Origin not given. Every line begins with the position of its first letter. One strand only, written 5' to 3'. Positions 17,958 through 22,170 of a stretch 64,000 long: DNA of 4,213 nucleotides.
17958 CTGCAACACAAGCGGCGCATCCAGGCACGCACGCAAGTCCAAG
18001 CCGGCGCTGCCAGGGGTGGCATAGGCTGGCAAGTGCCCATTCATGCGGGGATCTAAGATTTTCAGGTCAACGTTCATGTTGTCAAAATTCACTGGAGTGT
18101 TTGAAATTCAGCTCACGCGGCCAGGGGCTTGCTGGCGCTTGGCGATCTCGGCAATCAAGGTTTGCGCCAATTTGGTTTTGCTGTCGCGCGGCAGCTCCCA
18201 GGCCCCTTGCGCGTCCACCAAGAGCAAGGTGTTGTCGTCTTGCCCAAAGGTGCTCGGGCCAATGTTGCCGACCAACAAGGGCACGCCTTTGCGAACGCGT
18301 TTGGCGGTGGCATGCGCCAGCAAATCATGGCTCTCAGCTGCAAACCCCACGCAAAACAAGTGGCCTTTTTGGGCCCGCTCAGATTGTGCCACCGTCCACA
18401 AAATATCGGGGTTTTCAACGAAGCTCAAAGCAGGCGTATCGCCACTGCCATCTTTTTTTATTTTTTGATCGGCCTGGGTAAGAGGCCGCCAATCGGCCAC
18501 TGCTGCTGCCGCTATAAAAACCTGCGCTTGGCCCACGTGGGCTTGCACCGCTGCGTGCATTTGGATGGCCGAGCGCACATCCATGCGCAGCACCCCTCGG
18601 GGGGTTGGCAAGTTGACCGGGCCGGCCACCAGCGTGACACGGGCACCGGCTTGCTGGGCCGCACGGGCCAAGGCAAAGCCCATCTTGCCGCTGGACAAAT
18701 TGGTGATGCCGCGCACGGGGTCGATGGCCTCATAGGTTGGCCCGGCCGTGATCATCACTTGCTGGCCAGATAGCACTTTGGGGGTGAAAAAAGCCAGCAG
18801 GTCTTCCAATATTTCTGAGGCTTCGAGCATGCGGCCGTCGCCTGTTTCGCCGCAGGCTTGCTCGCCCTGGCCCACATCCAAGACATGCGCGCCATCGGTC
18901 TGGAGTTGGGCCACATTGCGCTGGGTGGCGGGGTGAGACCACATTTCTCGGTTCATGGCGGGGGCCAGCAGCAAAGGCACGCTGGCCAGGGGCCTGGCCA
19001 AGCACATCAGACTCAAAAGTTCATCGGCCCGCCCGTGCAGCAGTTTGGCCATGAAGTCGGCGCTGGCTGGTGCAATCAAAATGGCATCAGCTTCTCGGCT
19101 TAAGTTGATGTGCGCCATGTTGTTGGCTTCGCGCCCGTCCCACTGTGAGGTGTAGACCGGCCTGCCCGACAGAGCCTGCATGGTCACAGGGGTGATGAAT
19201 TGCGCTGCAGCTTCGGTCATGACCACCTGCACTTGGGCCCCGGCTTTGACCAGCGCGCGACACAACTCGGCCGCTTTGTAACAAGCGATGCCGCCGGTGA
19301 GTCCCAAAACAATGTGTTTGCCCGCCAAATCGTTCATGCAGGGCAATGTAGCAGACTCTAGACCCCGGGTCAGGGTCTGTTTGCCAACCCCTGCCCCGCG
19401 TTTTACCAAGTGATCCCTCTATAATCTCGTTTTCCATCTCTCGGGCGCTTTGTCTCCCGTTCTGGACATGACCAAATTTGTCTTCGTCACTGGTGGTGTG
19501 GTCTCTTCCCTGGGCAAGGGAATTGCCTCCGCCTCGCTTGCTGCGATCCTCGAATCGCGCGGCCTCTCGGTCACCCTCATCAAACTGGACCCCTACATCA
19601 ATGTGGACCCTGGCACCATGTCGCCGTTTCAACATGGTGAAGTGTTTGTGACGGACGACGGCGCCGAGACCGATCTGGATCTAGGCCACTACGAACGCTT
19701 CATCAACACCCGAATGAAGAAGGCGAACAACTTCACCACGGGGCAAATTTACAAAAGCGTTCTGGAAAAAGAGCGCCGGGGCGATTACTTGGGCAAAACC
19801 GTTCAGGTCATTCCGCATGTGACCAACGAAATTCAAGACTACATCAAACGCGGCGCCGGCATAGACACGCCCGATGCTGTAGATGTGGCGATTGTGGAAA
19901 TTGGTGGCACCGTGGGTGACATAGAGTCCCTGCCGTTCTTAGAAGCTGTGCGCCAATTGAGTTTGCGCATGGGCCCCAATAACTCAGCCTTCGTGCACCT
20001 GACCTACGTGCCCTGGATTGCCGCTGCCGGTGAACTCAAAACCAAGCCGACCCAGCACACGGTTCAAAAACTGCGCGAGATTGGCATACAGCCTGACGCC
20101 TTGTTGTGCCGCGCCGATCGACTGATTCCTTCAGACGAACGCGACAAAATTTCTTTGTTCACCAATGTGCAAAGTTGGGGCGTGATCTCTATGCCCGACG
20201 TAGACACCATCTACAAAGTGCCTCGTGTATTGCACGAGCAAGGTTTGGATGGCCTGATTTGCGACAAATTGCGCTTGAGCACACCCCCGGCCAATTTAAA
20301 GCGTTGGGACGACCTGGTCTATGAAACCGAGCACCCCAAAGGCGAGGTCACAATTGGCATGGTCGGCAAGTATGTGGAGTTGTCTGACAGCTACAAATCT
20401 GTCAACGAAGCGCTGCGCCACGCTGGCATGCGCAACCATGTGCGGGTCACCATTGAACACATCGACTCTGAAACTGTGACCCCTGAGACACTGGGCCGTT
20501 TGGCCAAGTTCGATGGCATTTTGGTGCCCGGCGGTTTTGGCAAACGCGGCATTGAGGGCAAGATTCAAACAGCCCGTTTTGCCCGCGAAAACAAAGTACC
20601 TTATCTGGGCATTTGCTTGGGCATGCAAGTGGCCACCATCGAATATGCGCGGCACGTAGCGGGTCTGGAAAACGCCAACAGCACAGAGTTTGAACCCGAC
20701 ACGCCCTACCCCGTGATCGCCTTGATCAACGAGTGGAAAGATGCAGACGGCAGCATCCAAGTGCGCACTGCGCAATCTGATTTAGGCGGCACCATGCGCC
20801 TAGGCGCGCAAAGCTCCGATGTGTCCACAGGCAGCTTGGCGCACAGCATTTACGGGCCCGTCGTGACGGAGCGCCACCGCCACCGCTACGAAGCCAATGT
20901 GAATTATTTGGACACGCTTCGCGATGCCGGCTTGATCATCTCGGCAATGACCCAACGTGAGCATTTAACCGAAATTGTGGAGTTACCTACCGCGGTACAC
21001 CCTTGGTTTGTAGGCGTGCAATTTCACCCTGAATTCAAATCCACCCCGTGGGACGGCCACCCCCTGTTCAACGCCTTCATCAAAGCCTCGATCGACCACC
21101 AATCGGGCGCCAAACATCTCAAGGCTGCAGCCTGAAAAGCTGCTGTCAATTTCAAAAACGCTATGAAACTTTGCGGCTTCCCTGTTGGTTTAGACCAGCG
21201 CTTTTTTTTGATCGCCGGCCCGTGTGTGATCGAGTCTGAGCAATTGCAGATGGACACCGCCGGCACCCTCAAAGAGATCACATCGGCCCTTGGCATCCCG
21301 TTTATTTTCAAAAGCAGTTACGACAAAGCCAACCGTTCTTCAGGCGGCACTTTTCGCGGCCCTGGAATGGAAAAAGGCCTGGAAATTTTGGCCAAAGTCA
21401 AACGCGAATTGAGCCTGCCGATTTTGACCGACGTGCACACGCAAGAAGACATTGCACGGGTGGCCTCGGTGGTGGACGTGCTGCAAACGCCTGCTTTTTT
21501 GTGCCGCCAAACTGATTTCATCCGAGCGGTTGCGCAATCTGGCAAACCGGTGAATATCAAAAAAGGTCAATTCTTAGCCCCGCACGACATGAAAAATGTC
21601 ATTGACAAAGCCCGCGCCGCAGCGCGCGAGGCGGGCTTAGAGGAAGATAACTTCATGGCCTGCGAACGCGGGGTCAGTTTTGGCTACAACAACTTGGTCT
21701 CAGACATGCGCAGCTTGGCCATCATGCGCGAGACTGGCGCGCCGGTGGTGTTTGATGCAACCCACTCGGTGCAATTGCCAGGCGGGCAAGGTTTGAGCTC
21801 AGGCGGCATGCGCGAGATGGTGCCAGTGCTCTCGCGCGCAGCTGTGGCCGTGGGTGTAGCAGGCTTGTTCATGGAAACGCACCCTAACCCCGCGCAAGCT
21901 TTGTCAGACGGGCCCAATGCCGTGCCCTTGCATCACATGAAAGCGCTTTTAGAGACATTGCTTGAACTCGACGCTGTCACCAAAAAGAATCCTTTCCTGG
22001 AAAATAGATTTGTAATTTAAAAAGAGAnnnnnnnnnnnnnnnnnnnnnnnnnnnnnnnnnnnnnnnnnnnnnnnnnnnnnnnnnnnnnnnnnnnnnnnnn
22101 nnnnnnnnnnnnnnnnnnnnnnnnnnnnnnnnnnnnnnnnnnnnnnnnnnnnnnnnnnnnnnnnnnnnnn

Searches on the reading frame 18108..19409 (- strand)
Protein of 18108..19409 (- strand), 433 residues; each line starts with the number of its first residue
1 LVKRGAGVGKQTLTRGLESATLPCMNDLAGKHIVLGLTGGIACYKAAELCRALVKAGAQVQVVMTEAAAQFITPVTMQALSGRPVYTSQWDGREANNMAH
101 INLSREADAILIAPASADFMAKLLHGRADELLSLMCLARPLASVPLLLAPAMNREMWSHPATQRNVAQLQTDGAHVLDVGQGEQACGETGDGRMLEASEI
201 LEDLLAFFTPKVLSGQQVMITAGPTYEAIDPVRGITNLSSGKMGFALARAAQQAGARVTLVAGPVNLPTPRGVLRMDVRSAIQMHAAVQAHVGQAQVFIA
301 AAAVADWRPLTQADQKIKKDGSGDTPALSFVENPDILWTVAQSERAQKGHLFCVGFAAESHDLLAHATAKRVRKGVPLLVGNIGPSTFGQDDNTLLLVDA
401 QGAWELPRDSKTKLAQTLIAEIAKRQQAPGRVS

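Call 90: search_protein_families(library=pfam, max_evalue=0.00001, proteins=[window:18108-19409:-])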
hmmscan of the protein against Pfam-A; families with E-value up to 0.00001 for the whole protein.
window:18108-19409:- (433 aa): 2 families
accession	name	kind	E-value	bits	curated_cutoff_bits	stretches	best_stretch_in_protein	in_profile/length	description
PF04127.22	DFP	-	1.7e-66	224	22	1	213-397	1-185/186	DNA/pantothenate metabolism flavoprotein C-terminal domain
PF02441.25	Flavoprotein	-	3.2e-31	108.6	22.7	1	31-205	1-159/162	Flavoprotein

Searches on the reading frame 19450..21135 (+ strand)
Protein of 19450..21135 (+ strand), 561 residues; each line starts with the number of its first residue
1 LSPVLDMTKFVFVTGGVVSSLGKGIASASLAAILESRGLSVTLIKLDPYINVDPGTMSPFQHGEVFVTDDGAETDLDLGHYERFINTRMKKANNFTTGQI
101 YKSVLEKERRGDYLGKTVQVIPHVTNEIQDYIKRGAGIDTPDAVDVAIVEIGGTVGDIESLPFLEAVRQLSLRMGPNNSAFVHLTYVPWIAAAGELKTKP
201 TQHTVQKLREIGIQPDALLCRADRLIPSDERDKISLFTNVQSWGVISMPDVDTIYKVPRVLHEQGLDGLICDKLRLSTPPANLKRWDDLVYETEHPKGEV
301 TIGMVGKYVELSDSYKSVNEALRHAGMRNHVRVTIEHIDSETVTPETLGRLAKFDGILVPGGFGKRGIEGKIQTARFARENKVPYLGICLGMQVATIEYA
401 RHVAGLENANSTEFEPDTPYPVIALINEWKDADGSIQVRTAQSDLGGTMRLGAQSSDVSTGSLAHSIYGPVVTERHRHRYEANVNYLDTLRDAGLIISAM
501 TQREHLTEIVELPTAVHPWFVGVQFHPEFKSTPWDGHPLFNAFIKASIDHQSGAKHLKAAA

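Call 49: search_protein_families(library=pfam, max_evalue=0.000001, proteins=[window:19450-21135:+])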
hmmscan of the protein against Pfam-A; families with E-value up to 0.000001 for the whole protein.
window:19450-21135:+ (561 aa): 2 families
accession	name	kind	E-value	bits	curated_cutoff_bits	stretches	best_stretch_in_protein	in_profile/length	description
PF06418.20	CTP_synth_N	-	2.1e-124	414.6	26.1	1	9-276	1-265/265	CTP synthase N-terminus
PF00117.34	GATase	-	1.8e-40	139.1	22.8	1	311-545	2-189/190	Glutamine amidotransferase class-I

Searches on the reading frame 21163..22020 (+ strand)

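Call 49: search_protein_families(library=pfam, max_evalue=0.000001, proteins=[window:21163-22020:+])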
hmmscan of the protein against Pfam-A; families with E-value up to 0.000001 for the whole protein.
window:21163-22020:+ (285 aa): 1 family
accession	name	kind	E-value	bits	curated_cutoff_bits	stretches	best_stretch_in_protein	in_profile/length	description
PF00793.26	DAHP_synth_1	-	1.4e-68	231.2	25.5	1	8-272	12-267/270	DAHP synthetase I family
